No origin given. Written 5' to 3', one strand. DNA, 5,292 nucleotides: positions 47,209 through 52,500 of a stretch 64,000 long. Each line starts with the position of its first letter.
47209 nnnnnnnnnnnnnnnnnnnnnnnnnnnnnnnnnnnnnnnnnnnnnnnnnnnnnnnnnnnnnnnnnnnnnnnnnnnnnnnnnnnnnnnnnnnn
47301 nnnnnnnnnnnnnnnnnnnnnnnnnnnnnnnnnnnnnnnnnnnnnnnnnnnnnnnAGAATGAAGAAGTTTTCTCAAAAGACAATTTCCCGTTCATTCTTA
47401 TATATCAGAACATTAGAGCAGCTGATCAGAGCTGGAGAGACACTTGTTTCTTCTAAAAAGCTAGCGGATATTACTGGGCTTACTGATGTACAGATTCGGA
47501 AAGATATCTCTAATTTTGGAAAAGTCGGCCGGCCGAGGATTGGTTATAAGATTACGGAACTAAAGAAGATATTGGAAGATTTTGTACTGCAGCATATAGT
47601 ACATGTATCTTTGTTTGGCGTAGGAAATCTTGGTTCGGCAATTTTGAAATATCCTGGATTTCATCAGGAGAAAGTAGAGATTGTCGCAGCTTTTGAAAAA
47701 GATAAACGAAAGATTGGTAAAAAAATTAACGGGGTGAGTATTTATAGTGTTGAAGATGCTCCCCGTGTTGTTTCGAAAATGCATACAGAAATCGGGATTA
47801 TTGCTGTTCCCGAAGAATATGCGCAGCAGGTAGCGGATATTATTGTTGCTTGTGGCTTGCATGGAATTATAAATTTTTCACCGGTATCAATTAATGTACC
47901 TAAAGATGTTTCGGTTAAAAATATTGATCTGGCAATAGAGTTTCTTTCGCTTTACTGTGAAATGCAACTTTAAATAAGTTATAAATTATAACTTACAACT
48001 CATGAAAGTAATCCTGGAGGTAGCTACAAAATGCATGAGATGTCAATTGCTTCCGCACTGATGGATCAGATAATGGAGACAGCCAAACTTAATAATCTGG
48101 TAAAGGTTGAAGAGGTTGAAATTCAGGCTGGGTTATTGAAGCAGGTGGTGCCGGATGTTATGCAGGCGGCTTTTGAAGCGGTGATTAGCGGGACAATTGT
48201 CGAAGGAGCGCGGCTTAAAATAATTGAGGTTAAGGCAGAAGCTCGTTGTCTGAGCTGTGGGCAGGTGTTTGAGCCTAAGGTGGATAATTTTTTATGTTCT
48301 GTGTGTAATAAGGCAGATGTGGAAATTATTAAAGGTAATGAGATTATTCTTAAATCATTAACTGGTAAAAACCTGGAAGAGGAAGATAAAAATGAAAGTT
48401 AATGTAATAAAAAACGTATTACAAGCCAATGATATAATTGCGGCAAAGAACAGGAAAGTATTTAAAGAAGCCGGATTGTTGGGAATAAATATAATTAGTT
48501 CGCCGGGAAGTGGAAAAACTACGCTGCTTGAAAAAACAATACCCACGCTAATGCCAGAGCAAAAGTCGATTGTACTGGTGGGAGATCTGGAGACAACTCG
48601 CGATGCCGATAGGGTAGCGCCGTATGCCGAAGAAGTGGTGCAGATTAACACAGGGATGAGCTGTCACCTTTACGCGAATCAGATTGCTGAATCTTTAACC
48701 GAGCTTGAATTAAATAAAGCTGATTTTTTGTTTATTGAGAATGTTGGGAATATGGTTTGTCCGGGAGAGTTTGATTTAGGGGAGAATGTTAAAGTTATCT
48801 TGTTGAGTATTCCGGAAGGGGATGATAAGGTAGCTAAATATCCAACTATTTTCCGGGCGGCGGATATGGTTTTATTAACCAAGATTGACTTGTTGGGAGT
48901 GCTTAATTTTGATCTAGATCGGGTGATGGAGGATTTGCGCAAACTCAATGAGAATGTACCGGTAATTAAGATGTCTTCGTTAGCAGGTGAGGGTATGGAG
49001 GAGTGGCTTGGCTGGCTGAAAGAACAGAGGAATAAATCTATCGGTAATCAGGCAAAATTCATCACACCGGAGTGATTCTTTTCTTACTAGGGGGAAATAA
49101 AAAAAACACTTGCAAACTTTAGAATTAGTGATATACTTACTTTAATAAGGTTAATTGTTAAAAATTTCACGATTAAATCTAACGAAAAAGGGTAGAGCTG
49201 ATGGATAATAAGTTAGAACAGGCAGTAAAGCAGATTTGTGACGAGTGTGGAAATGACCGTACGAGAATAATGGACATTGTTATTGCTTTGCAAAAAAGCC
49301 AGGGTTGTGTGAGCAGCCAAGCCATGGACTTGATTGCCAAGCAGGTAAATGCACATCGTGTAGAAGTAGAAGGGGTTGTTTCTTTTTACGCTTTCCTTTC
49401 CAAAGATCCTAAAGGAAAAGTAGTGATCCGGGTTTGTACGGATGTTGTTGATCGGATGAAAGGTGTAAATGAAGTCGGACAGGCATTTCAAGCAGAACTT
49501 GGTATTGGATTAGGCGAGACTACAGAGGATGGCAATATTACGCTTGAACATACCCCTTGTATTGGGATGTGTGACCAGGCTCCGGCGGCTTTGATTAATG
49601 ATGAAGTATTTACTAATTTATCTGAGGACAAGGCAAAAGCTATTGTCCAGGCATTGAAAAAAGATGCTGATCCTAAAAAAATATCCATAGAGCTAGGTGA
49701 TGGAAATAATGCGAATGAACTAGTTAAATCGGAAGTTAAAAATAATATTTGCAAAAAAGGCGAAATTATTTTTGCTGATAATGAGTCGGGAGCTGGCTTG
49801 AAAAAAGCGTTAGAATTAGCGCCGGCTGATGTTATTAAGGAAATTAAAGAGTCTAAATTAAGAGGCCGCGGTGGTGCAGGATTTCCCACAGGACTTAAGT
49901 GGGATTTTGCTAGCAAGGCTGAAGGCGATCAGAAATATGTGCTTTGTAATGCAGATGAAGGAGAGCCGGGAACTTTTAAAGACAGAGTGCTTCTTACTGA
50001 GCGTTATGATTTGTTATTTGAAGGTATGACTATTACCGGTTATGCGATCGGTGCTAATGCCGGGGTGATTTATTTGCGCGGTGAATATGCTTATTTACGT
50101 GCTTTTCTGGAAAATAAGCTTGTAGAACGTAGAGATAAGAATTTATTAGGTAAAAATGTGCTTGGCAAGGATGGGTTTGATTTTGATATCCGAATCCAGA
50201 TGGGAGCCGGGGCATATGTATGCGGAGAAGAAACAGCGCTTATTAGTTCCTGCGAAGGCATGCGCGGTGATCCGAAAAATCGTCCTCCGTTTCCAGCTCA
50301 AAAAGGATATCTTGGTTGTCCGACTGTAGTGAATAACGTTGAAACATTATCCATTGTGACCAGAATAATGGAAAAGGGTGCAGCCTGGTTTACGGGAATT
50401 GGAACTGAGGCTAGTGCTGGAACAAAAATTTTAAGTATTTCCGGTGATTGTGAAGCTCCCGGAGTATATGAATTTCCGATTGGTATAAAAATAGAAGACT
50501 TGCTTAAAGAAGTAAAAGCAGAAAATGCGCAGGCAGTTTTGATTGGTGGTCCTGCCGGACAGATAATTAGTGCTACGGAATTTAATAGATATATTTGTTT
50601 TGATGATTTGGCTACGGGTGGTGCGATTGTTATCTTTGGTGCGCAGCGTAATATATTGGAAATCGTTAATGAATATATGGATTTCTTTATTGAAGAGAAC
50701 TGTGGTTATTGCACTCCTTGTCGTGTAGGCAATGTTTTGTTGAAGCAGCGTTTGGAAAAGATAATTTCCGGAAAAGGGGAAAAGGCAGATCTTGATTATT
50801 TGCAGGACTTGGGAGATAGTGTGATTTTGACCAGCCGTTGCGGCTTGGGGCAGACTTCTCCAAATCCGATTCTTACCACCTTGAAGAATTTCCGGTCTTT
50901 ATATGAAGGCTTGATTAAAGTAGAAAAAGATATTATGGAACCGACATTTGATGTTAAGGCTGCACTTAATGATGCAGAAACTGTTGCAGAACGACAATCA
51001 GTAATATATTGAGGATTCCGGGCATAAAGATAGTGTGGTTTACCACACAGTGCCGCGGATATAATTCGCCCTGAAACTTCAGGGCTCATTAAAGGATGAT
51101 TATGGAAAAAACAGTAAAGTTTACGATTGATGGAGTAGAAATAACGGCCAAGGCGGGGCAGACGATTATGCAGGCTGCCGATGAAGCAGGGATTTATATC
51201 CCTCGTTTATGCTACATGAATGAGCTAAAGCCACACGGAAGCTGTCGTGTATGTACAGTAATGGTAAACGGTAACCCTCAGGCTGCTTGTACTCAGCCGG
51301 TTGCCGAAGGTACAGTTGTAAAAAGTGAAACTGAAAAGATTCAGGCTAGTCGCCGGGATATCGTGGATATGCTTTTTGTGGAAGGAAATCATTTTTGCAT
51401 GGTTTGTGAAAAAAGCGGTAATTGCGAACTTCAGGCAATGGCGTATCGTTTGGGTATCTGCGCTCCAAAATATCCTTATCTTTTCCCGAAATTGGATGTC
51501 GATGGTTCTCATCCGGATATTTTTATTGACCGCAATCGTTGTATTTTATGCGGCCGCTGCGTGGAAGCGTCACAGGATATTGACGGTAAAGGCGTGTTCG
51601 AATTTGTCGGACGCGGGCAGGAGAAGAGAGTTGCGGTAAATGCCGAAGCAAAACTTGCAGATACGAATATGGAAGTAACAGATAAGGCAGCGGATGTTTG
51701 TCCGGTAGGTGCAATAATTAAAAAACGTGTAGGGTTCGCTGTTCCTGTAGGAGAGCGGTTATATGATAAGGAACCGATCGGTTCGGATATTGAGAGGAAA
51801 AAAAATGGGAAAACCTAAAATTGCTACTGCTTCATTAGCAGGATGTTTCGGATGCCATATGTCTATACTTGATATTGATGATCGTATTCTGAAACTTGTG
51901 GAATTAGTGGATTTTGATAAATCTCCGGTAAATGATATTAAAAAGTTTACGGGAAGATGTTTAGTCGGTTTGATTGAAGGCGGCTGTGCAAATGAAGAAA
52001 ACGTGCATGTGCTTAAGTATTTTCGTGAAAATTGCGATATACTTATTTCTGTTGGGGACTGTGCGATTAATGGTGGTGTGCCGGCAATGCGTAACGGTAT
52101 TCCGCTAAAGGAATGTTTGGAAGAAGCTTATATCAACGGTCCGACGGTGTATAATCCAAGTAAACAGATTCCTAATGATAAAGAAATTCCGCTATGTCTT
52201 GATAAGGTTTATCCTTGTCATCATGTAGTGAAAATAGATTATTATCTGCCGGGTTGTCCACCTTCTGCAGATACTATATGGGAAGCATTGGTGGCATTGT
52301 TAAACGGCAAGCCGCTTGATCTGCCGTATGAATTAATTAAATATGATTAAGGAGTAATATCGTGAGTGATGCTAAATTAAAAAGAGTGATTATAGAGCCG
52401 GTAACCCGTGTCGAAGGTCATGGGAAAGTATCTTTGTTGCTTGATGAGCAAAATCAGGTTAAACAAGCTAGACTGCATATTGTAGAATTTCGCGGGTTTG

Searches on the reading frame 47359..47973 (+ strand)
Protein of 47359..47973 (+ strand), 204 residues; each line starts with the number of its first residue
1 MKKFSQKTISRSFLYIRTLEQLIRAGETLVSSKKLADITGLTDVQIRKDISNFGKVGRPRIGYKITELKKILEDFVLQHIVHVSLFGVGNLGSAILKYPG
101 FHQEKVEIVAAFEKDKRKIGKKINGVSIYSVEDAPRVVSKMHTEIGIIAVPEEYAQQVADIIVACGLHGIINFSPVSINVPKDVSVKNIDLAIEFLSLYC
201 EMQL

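Call 30: search_protein_families(library=pfam, proteins=[window:47359-47973:+], max_evalue=0.00001)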
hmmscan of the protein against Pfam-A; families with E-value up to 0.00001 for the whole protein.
window:47359-47973:+ (204 aa): 2 families
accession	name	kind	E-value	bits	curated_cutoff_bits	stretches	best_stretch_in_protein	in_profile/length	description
PF02629.25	CoA_binding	-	6.3e-18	65.8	22.3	1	82-176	5-97/97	CoA binding domain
PF06971.19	Put_DNA-bind_N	-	3.3e-13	49.9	27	1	5-51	3-49/49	Putative DNA-binding protein N-terminus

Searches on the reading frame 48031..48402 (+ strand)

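Call 30: search_protein_families(library=pfam, proteins=[window:48031-48402:+], max_evalue=0.00001)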
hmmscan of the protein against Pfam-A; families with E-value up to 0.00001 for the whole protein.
window:48031-48402:+ (123 aa): 1 family
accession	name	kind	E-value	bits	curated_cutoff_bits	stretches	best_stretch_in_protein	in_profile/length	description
PF01155.25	HypA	-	8.1e-30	103.6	28.9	1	1-110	1-110/112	Hydrogenase/urease nickel incorporation, metallochaperone, hypA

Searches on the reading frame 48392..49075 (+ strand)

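Call 30: search_protein_families(library=pfam, proteins=[window:48392-49075:+], max_evalue=0.00001)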
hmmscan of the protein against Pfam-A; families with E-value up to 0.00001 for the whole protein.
window:48392-49075:+ (227 aa): 1 family
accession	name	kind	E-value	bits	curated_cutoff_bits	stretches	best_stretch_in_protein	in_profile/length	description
PF02492.25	cobW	-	2.7e-22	79.7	20.7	1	34-192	5-179/180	CobW/HypB/UreG, nucleotide-binding domain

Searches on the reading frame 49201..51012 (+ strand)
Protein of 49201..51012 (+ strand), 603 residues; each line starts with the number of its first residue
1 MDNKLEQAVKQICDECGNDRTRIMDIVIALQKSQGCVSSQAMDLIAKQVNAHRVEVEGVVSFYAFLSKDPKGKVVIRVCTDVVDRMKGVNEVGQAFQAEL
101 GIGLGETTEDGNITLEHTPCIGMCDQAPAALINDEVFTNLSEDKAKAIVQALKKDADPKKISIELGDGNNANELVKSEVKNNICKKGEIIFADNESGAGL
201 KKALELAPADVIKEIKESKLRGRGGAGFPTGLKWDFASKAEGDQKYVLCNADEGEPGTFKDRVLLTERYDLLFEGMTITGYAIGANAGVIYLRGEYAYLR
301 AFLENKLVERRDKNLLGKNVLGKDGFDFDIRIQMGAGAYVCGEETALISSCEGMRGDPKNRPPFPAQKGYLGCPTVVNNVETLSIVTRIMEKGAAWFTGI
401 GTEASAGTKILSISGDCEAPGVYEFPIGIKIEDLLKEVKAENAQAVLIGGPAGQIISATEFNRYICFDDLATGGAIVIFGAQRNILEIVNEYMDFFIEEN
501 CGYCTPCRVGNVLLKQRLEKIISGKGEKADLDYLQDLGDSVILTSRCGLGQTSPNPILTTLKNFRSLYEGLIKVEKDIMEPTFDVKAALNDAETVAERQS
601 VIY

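Call 30: search_protein_families(library=pfam, proteins=[window:49201-51012:+], max_evalue=0.00001)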
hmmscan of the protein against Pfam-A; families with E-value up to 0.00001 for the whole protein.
window:49201-51012:+ (603 aa): 3 families
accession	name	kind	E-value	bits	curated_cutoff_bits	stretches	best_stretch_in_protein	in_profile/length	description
PF01512.22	Complex1_51K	-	2e-42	145.1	31.2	1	215-387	1-149/150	Nuo51 FMN-binding domain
PF01257.25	2Fe-2S_thioredx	-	4.7e-40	137.2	24.8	1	9-153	1-145/145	Thioredoxin-like [2Fe-2S] ferredoxin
PF10589.14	NADH_4Fe-4S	-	4.8e-25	87.7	23.5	1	488-569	2-83/85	NADH-ubiquinone oxidoreductase-F iron-sulfur binding region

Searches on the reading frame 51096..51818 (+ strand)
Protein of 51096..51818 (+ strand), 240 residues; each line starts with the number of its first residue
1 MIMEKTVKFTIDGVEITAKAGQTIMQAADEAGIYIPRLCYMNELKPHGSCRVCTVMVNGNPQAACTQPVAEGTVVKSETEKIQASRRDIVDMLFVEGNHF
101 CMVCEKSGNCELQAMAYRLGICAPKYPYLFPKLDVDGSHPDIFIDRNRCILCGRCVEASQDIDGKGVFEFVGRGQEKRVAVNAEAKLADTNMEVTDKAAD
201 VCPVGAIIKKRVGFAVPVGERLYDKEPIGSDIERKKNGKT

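Call 30: search_protein_families(library=pfam, proteins=[window:51096-51818:+], max_evalue=0.00001)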
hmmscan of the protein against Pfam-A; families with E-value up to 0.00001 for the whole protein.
window:51096-51818:+ (240 aa): 5 families
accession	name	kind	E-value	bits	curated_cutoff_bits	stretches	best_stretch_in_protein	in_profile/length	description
PF13510.11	Fer2_4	-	1.1e-21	77.1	22.8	1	5-79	2-81/82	2Fe-2S iron-sulfur cluster binding domain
PF10588.14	NADH-G_4Fe-4S_3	-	9e-15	54.4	27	1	86-121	1-36/40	NADH-ubiquinone oxidoreductase-G iron-sulfur binding region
PF13459.11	Fer4_15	-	3.9e-13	50.3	22.4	1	142-207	1-64/66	4Fe-4S single cluster domain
PF22117.2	Fer4_Nqo3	-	5.3e-12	46.2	27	1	141-207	3-66/67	NADH-quinone oxidoreductase subunit 3, ferredoxin-like domain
PF00111.32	Fer2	-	6.2e-09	36.1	21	1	10-62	2-53/77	2Fe-2S iron-sulfur cluster binding domain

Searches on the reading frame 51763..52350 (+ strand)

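Call 30: search_protein_families(library=pfam, proteins=[window:51763-52350:+], max_evalue=0.00001)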
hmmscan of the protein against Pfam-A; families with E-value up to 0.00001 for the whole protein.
window:51763-52350:+ (195 aa): 1 family
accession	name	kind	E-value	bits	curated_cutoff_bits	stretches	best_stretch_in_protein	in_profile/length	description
PF01058.29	Oxidored_q6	-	2.6e-27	95.5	27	1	28-179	1-128/128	NADH ubiquinone oxidoreductase, 20 Kd subunit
